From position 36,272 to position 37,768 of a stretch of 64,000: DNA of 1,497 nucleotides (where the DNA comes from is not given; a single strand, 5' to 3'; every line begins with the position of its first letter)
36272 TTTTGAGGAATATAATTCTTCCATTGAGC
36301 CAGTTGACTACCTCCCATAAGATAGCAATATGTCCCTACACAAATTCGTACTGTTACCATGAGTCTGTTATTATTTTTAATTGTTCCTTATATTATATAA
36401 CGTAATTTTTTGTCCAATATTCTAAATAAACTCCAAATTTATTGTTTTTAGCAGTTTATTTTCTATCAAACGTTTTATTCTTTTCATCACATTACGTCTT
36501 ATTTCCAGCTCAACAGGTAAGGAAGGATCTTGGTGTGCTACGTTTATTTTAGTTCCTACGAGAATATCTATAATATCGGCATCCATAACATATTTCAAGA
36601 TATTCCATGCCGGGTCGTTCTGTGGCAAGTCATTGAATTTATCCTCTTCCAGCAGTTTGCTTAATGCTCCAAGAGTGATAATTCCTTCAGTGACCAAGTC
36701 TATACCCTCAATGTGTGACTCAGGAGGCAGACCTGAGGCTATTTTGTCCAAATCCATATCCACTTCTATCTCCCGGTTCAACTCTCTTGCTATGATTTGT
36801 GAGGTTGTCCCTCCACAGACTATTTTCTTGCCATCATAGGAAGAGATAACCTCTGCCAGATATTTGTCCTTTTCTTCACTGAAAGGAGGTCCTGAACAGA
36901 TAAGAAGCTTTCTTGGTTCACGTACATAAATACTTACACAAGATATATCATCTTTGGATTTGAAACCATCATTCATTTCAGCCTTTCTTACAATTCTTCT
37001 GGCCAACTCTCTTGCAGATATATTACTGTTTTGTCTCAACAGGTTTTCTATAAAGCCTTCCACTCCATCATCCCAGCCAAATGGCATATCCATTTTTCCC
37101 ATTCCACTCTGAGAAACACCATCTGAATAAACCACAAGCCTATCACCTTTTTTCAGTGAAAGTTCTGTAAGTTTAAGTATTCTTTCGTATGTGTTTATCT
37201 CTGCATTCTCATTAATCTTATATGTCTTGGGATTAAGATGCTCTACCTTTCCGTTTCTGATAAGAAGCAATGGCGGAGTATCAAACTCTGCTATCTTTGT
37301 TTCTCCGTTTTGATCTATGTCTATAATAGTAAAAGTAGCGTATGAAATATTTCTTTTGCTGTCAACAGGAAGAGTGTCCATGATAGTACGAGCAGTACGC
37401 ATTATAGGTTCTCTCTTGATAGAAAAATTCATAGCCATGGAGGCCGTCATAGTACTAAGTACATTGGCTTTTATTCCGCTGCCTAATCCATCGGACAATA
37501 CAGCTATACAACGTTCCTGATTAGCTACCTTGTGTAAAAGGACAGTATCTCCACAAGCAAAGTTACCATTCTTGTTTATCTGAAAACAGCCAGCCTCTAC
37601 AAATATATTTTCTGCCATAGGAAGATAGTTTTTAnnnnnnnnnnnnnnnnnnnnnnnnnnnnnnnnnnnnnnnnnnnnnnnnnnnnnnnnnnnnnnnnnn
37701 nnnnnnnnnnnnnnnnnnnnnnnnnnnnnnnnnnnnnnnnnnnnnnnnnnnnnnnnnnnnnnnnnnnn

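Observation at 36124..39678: Ferredoxin / HydS-type sensory [FeFe]-hydrogenase(PAS) / PP2C phosphatase / ferredoxin operon with no visible signalling partner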

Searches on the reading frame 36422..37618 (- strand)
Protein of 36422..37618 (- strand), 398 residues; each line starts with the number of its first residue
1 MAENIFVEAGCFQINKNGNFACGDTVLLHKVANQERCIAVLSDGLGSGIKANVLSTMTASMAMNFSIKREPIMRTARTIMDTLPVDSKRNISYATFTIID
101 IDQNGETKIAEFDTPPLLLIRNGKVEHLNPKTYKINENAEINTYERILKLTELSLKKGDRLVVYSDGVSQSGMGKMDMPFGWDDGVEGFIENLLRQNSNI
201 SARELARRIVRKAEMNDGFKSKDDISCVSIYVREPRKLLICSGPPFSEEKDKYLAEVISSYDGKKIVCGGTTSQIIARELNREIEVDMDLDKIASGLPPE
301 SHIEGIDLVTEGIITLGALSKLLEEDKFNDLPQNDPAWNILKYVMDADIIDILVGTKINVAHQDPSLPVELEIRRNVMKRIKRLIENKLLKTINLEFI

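Call 3: search_protein_families(library=pfam, proteins=[window:36422-37618:-], max_evalue=0.1)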
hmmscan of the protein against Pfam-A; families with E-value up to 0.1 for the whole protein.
window:36422-37618:- (398 aa): 2 families
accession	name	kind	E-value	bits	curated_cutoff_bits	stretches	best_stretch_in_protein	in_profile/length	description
PF07228.17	SpoIIE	-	1e-15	58.6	25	1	35-231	3-190/192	Stage II sporulation protein E (SpoIIE)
PF13672.11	PP2C_2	-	0.065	13.2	24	0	146-172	152-178/209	Protein phosphatase 2C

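Call 4: search_protein_families(library=ncbifam, proteins=[window:36422-37618:-], max_evalue=0.1)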
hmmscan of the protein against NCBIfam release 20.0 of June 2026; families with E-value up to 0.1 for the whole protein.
window:36422-37618:- (398 aa): 1 family
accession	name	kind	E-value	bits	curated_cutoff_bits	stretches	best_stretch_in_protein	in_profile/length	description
TIGR02865.1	spore_II_E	equivalog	1.3e-11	43.4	490.8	1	4-228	549-759/764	stage II sporulation protein E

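Call 15: search_solved_structures(query=window:36422-37618:-, max_evalue=1)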
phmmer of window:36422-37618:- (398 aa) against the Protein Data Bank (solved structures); distinct sequences matched with E-value up to 1: 3.
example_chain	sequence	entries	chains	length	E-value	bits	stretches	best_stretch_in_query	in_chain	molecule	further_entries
3w40_A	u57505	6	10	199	0.00011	25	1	3-68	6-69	Phosphoserine phosphatase RsbX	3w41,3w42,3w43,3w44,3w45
3pu9_A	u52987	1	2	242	0.00028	23.7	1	7-180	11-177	Protein serine/threonine phosphatase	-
3zt9_A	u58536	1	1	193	0.41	13.3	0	7-62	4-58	Stage II sporulation protein E (SpoIIE)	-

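Call 16: find_homologous_proteins(query=window:36422-37618:-, max_evalue=0.00001)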
Query window:36422-37618:- (398 aa): 6299 proteins with E <= 0.00001 among 8000 candidates; the best 120 are listed.
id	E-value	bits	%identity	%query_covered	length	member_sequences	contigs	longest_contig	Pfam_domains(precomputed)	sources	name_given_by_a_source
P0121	1.8e-249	845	95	100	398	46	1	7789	PF07228.18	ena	-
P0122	6.6e-248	840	95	100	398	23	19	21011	PF07228.18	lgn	-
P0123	1.2e-221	754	83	100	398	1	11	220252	PF07228.18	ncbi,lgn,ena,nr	ncbi:MAG: SpoIIE family protein phosphatase [Bacteroidales bacterium]|nr:SpoIIE family protein phosp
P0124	5.9e-219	745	82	100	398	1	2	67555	PF07228.18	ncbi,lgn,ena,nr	ncbi:MAG: SpoIIE family protein phosphatase [Bacteroidales bacterium]|nr:SpoIIE family protein phosp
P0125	7.5e-215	732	81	100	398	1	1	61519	PF07228.18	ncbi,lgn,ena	ncbi:MAG: SpoIIE family protein phosphatase [Bacteroidales bacterium]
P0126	1.0e-214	731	80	100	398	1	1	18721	PF07228.18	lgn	-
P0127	3.3e-211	720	81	100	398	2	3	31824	PF07228.18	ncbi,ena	-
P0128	6.0e-211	719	80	100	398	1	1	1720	PF07228.18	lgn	-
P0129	6.2e-211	719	81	100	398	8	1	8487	PF07228.18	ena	-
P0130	4.6e-209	712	80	100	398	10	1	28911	PF07228.18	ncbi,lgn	-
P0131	1.0e-202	692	77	100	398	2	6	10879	PF07228.18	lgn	-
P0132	9.5e-199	679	76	100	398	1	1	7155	PF07228.18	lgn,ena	-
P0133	2.9e-182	624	71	99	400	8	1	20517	PF07228.18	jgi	jgi:hypothetical protein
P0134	3.1e-181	621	69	99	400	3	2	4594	PF07228.18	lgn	-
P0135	4.0e-163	561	63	99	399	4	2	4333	PF07228.18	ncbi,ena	-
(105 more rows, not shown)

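Call 26: predict_structure(alignment_id=A1)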
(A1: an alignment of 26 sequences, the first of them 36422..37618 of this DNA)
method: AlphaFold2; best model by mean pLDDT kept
length: 398 residues; sequences in the alignment: 26
mean_pLDDT: 80.2   pTM: 0.74
mean pLDDT of the five models: 80.2, 78.1, 77.9, 76.1, 73.9
residues with pLDDT >= 90: 107; 70-90: 200; 50-70: 78; < 50: 13
segments of 3 or more residues with pLDDT < 50: 292-294, 359-363, 365-367
pLDDT, mean of each block of 10 residues (from residue 1): 80 85 88 89 80 89 92 86 70 82 93 87 91 73 73 93 90 70 78 92 93 88 90 88 74 86 74 82 68 51 65 74 74 70 83 70 51 80 84 84
secondary structure, 60 per line:
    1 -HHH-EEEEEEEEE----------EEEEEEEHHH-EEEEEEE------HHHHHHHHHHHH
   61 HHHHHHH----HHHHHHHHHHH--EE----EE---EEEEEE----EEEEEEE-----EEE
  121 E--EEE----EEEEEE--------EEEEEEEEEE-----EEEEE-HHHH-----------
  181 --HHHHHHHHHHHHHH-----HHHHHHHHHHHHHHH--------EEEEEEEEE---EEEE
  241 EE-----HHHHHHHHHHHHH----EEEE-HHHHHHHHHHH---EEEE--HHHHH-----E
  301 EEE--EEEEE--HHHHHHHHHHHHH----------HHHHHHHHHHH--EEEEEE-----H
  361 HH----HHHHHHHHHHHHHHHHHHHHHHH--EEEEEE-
elements in order: E6-14 E25-31 E36-42 H49-67 H72-82 E96-101 E106-112 E118-121 E124-126 E131-136 E145-154 E160-164 H166-169 H183-196 H202-216 E225-233 E237-242 H248-260 E265-268 H270-280 E284-287 H290-294 E300-303 E306-310 H313-325 H336-346 E349-354 H367-389 E392-397

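Call 32: find_related_loci(query=A1, collection=genome_contigs, flank=10000)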
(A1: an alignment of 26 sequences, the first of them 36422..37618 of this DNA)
Query A1 (398 aa) in genome_contigs; peptide patterns used: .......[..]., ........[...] (x = any residue, [..] = any of these).
600 stretches matched a pattern (row limit reached: there are more); 598 encode a relative of the query (tblastn E <= 1e-3); the best 80 are kept; 80 distinct loci.
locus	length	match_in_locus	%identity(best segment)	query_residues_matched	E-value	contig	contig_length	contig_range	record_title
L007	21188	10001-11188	63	3-398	2e-169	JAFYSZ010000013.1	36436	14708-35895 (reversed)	MAG: Bacteroidales bacterium isolate RGIG7394 Water_buffalos_Cecum.Co__c1544868, whole genome shotgun sequence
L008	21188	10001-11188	62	3-398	4e-168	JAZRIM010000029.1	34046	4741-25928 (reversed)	MAG: Candidatus Onthomorpha sp. isolate T1900045475_YK20190169.MAGScoT_cleanbin_000001 SGB_7257_k141_3047840, whole geno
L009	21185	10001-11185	62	3-398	1e-166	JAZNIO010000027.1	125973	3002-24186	MAG: Candidatus Onthomorpha sp. isolate T1900044685_TS20190151.MAGScoT_cleanbin_000003 SGB_1716_k141_1995751, whole geno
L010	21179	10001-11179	60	5-398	1e-160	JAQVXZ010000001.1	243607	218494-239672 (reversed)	MAG: Bacteroidales bacterium isolate STF2_138 NODE_23_length_243607_cov_16.546287_Sandtown_F2, whole genome shotgun sequ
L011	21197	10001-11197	60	2-398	8e-159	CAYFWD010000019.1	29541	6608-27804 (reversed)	MAG TPA_asm: uncultured Bacteroidaceae bacterium isolate ERP107106_co1_295 genome assembly, contig: NODE_1411_length_295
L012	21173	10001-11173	58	2-398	1e-150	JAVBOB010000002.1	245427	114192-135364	MAG: Bacteroidales bacterium isolate EPI_MAG_00097 c_000012297408, whole genome shotgun sequence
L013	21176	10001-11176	54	2-398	2e-142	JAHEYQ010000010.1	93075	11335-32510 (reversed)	MAG: Bacteroidales bacterium isolate nzgw131 NODE_148_length_93076_cov_4.747071, whole genome shotgun sequence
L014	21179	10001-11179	55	1-398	4e-140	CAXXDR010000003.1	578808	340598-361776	MAG: Bacteroidales bacterium isolate 880eb77f-9e96-4161-ad76-3daa2caaf06e genome assembly, contig: contig_3, whole genom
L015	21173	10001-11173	52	3-398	7e-137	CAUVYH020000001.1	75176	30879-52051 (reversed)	MAG: Bacteroidales bacterium isolate c703f99e-db57-444c-bdd0-d6cc6e68c7ba genome assembly, contig: contig_1, whole genom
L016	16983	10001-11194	53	6-398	1e-136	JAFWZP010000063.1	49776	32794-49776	MAG: Bacteroidales bacterium isolate RGIG6215 Sheep_Rectum-2__c478331, whole genome shotgun sequence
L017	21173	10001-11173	53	3-398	2e-136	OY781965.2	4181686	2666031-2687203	MAG: Bacteroidales bacterium isolate 351424ce-103a-4fdb-9a77-f202f7f12de1 genome assembly, chromosome: 1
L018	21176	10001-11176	51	3-398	2e-135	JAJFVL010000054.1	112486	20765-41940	MAG: Bacteroidales bacterium isolate bin.736 k141_2245974, whole genome shotgun sequence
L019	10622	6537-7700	51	7-398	7e-133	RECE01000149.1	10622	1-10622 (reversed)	MAG: Bacteroidetes bacterium isolate DLM2.Bin11 NODE_9641_length_10622_cov_26.3567, whole genome shotgun sequence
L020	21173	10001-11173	50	3-398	2e-132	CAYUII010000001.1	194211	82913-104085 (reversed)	MAG TPA_asm: uncultured Bacteroidales bacterium isolate binchicken_co104_28 genome assembly, contig: NODE_55_length_1942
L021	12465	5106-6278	50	4-398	4e-131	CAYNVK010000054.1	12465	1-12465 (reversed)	MAG TPA_asm: uncultured Lentimicrobiaceae bacterium isolate SRP089250_co1_501 genome assembly, contig: NODE_9057_length_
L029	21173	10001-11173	48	4-398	3e-121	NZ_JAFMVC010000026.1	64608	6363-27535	Carboxylicivirga sp. A043 26_length=64609, whole genome shotgun sequence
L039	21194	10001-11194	80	1-398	0e+0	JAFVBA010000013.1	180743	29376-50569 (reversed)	MAG: Bacteroidales bacterium isolate RGIG5007 Roe_deer_Rumen-5__c2968, whole genome shotgun sequence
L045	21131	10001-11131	46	17-398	5e-112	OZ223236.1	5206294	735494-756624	MAG: Candidatus Ozemobacteraceae bacterium isolate 4ee0fdf2-fbb4-4151-bfa0-813162405533 genome assembly, chromosome: 2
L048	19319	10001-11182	46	1-398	8e-115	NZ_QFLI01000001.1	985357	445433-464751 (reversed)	Marinifilum breve strain JC075 scaffold_0, whole genome shotgun sequence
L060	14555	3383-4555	44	2-398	3e-109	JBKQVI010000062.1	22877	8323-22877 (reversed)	MAG: Terriglobia bacterium isolate SEr2D2E2F__bin_83 SEr2D2E2F_000000035467, whole genome shotgun sequence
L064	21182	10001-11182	46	6-398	2e-108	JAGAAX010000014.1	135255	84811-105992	MAG: Spirochaetaceae bacterium isolate RGIG8276 Water_buffalos_Rumen-5__c745373, whole genome shotgun sequence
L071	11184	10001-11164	43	6-398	8e-108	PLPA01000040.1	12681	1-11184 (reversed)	MAG: Acidobacteriaceae bacterium isolate bog_399 73.20120700_S3X.17_contig_2799, whole genome shotgun sequence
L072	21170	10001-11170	44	7-398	1e-107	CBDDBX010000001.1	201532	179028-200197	MAG: Candidatus Aminicenantia bacterium isolate 4fa86780-61e5-4643-9f7f-dd0f5b482a8a genome assembly, contig: contig_1,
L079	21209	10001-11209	45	3-398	9e-107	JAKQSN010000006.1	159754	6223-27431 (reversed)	MAG: Spirochaetota bacterium isolate USMO_metabat.34 k141_1183525, whole genome shotgun sequence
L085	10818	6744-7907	43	6-398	4e-106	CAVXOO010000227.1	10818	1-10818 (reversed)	MAG: uncultured Acidobacteriaceae bacterium isolate MFD04752.bin.2.65 genome assembly, contig: contig_184489, whole geno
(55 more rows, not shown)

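Call 37: fold_search(model_id=the predicted structure, library=pdb)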
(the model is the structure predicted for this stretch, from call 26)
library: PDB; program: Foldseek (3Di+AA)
matches with E <= 10: 1519; with E <= 0.001: 50
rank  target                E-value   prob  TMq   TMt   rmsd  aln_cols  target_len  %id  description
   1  5mqh                  4.2e-15  1.00  0.42  0.69   6.1       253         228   17  Structure of the Phosphatase Domain of the Cell Fate Determinant SpoIIE from Bacillus subtilis in a crystal form without (released 2017-05-31)
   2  3pu9_A                1.0e-13  1.00  0.47  0.75   3.8       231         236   25  Crystal structure of serine/threonine phosphatase Sphaerobacter thermophilus DSM 20745 (released 2010-12-22)
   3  5ucg_D                1.1e-13  1.00  0.46  0.54   4.4       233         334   19  Structure of the PP2C Phosphatase Domain and a Fragment of the Regulatory Domain of the Cell Fate Determinant SpoIIE f (released 2017-05-31)
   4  5ucg_E                1.2e-13  1.00  0.46  0.54   4.1       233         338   19  Structure of the PP2C Phosphatase Domain and a Fragment of the Regulatory Domain of the Cell Fate Determinant SpoIIE f (released 2017-05-31)
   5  5ucg_B                1.6e-13  1.00  0.43  0.50   4.5       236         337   19  Structure of the PP2C Phosphatase Domain and a Fragment of the Regulatory Domain of the Cell Fate Determinant SpoIIE f (released 2017-05-31)
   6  5ucg_A                1.7e-13  1.00  0.46  0.53   3.8       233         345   19  Structure of the PP2C Phosphatase Domain and a Fragment of the Regulatory Domain of the Cell Fate Determinant SpoIIE f (released 2017-05-31)
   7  5ucg_C                7.5e-13  1.00  0.44  0.53   4.2       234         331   18  Structure of the PP2C Phosphatase Domain and a Fragment of the Regulatory Domain of the Cell Fate Determinant SpoIIE f (released 2017-05-31)
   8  3ke6_A                4.6e-12  1.00  0.43  0.47   6.6       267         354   13  The crystal structure of the RsbU and RsbW domains of Rv1364c from Mycobacterium tuberculosis (released 2010-11-10)
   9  2pk0_A                3.5e-10  1.00  0.40  0.61   6.0       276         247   15  Structure of the S. agalactiae serine/threonine phosphatase at 2.65 resolution (released 2007-06-12)
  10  3w40_A                6.9e-10  1.00  0.39  0.71   5.0       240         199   17  Crystal structure of RsbX in complex with magnesium in space group P1 (released 2014-01-22)
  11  3zt9                  1.1e-09  1.00  0.38  0.74   5.3       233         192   17  The bacterial stressosome: a modular system that has been adapted to control secondary messenger signaling (released 2012-02-22)
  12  2pk0_C                1.2e-09  1.00  0.39  0.60   5.7       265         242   13  Structure of the S. agalactiae serine/threonine phosphatase at 2.65 resolution (released 2007-06-12)
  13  3f79_D                5.0e-09  1.00  0.37  0.59   6.3       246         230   15  Structure of pseudo-centered cell crystal form of the C-terminal phosphatase domain of P. aeruginosa RssB (released 2009-11-24)
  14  3f79_C                6.8e-09  1.00  0.34  0.55   7.2       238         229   14  Structure of pseudo-centered cell crystal form of the C-terminal phosphatase domain of P. aeruginosa RssB (released 2009-11-24)
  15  6ak7                  8.2e-09  1.00  0.36  0.52   7.3       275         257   14  Crystal structure of PPM1K-N94K (released 2019-09-11)
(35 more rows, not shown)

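Call 39: search_protein_families(library=pfam, proteins=[L045:12878-14647:+, L045:14623-15771:+, L045:5587-7605:+, L045:3694-5583:+, L048:8148-9998:+, L048:4908-6617:+], max_evalue=0.001)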
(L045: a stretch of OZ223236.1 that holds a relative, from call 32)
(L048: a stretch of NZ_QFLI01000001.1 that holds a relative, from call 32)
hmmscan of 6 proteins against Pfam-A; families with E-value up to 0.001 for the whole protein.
L045:12878-14647:+ (589 aa): 13 families
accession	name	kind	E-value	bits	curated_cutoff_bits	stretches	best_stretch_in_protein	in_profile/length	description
PF02906.19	Fe_hyd_lg_C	-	3.6e-50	171.3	22.1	1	80-305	1-245/245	Iron only hydrogenase large subunit, C-terminal domain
PF04060.18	FeS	-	9e-10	38.6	23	1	376-406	3-33/33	Putative Fe-S cluster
PF12838.12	Fer4_7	-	3.7e-08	34.2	27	1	19-62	2-52/52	4Fe-4S dicluster domain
PF14697.11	Fer4_21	-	4.4e-08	33.6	35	1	8-36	30-59/59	4Fe-4S dicluster domain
PF13237.11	Fer4_10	-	4.5e-08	33.3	25.5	1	14-59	4-53/53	4Fe-4S dicluster domain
PF13426.13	PAS_9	-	7.3e-08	33.1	27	1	424-512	1-102/103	PAS domain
PF00037.32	Fer4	-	1.6e-07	31.3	21.1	1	43-62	3-22/24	4Fe-4S binding domain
PF13188.13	PAS_8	-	3.9e-07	30.2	21.8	1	416-459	3-44/65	PAS domain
PF13187.11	Fer4_9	-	7.7e-07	29.5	27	1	19-62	2-51/52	4Fe-4S dicluster domain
PF00989.32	PAS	-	3e-06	27.6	22.6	1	415-480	2-71/113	PAS fold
PF25160.1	LdpA_Fe-S-bd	-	2e-05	24.7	27.6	1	21-61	4-41/49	LdpA Fe-S cluster-binding domain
PF12837.12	Fer4_6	-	3.3e-05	24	25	1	42-62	3-23/24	4Fe-4S binding domain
PF13484.11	Fer4_16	-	0.00022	22.4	30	0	18-49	1-30/66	4Fe-4S double cluster binding domain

L045:14623-15771:+ (382 aa): 1 family
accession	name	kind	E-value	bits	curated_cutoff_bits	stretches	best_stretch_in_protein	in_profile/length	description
PF07228.17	SpoIIE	-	6.9e-14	52.7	25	1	33-216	4-188/192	Stage II sporulation protein E (SpoIIE)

L045:5587-7605:+ (672 aa): 15 families
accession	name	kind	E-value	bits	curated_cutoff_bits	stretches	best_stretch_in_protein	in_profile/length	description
PF02906.19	Fe_hyd_lg_C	-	1e-98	330.3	22.1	1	225-509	1-245/245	Iron only hydrogenase large subunit, C-terminal domain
PF02256.22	Fe_hyd_SSU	-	1.7e-21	76.4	24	1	521-573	4-56/56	Iron hydrogenase small subunit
PF13510.11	Fer2_4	-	3.2e-14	53.2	22.8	1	7-79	5-81/82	2Fe-2S iron-sulfur cluster binding domain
PF10588.14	NADH-G_4Fe-4S_3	-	1.8e-13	50.2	27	1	86-125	1-40/40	NADH-ubiquinone oxidoreductase-G iron-sulfur binding region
PF12838.12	Fer4_7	-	1.3e-09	38.8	27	1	148-206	1-52/52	4Fe-4S dicluster domain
PF01257.25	2Fe-2S_thioredx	-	1.2e-08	35.4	24.8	1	589-665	63-143/145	Thioredoxin-like [2Fe-2S] ferredoxin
PF13187.11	Fer4_9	-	5.5e-08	33.1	27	1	191-207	36-52/52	4Fe-4S dicluster domain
PF22117.2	Fer4_Nqo3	-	1.7e-07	31.8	27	1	145-208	7-67/67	NADH-quinone oxidoreductase subunit 3, ferredoxin-like domain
PF14697.11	Fer4_21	-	7.1e-07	29.7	35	1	145-208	4-58/59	4Fe-4S dicluster domain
PF00037.32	Fer4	-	2.6e-06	27.4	21.1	1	191-208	7-24/24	4Fe-4S binding domain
PF13237.11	Fer4_10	-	1.2e-05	25.5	25.5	1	142-203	2-53/53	4Fe-4S dicluster domain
PF13183.11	Fer4_8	-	1.3e-05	26.1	27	1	147-205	3-67/68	4Fe-4S dicluster domain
PF12837.12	Fer4_6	-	1.6e-05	25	25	1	144-161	4-21/24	4Fe-4S binding domain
PF13484.11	Fer4_16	-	0.00021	22.4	30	1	191-215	1-26/66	4Fe-4S double cluster binding domain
PF25160.1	LdpA_Fe-S-bd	-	0.00095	19.3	27.6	1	154-211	4-47/49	LdpA Fe-S cluster-binding domain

L045:3694-5583:+ (629 aa): 11 families
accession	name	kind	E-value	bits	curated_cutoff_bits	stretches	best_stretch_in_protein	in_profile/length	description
PF01512.22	Complex1_51K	-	1.2e-46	158.8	31.2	1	187-356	3-149/150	Nuo51 FMN-binding domain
PF10589.14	NADH_4Fe-4S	-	2e-32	111.4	23.5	1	474-557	2-85/85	NADH-ubiquinone oxidoreductase-F iron-sulfur binding region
PF00037.32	Fer4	-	4.1e-11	42.7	21.1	2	574-597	1-24/24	4Fe-4S binding domain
PF12837.12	Fer4_6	-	5.6e-08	32.8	25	2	573-596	1-24/24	4Fe-4S binding domain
PF13237.11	Fer4_10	-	3.4e-07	30.5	25.5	1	574-621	2-52/53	4Fe-4S dicluster domain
PF01257.25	2Fe-2S_thioredx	-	7.2e-07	29.6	24.8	1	22-107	66-143/145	Thioredoxin-like [2Fe-2S] ferredoxin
PF10531.15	SLBB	-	1.7e-06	28.2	27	1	380-413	2-35/55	SLBB domain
PF12838.12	Fer4_7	-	4.2e-06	27.6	27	1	581-625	2-52/52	4Fe-4S dicluster domain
PF13187.11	Fer4_9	-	4.6e-06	27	27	1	581-626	2-52/52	4Fe-4S dicluster domain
PF14697.11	Fer4_21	-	1.3e-05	25.6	35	0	605-626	2-26/59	4Fe-4S dicluster domain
PF12797.12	Fer4_2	-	3.6e-05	23.9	24.5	1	604-622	3-21/22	4Fe-4S binding domain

L048:8148-9998:+ (616 aa): 10 families
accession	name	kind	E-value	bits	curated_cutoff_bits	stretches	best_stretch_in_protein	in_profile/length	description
PF02906.19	Fe_hyd_lg_C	-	1.5e-34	120.2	22.1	1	73-301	2-245/245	Iron only hydrogenase large subunit, C-terminal domain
PF13237.11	Fer4_10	-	4.5e-08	33.3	25.5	1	5-50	3-52/53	4Fe-4S dicluster domain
PF25160.1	LdpA_Fe-S-bd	-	5e-08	33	27.6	1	16-58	8-46/49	LdpA Fe-S cluster-binding domain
PF12838.12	Fer4_7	-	5e-07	30.5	27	2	10-54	1-52/52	4Fe-4S dicluster domain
PF12837.12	Fer4_6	-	9.7e-07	28.9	25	1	34-55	3-24/24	4Fe-4S binding domain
PF04060.18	FeS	-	1.1e-05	25.5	23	1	379-406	4-31/33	Putative Fe-S cluster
PF13187.11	Fer4_9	-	1.7e-05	25.2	27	1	11-55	2-52/52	4Fe-4S dicluster domain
PF12797.12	Fer4_2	-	5.9e-05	23.2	24.5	0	38-50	8-20/22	4Fe-4S binding domain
PF00037.32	Fer4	-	8.5e-05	22.7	21.1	1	35-56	3-24/24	4Fe-4S binding domain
PF14697.11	Fer4_21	-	0.00028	21.4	35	1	7-56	4-58/59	4Fe-4S dicluster domain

L048:4908-6617:+ (569 aa): 9 families
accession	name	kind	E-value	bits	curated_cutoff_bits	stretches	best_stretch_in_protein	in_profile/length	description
PF02906.19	Fe_hyd_lg_C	-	7.7e-45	153.9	22.1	1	76-305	2-245/245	Iron only hydrogenase large subunit, C-terminal domain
PF04060.18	FeS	-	2.3e-09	37.3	23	1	374-402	4-32/33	Putative Fe-S cluster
PF00037.32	Fer4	-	1.2e-05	25.4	21.1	1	38-57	3-22/24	4Fe-4S binding domain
PF13237.11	Fer4_10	-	4.5e-05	23.7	25.5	1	8-54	3-53/53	4Fe-4S dicluster domain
PF13188.13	PAS_8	-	5.8e-05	23.3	21.8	1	415-458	5-50/65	PAS domain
PF14697.11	Fer4_21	-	6e-05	23.5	35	1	10-56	4-55/59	4Fe-4S dicluster domain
PF13187.11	Fer4_9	-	0.00024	21.5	27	1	13-56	1-50/52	4Fe-4S dicluster domain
PF12838.12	Fer4_7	-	0.00066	20.5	27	1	14-57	2-52/52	4Fe-4S dicluster domain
PF13426.13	PAS_9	-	0.00073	20.2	27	0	421-517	1-103/103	PAS domain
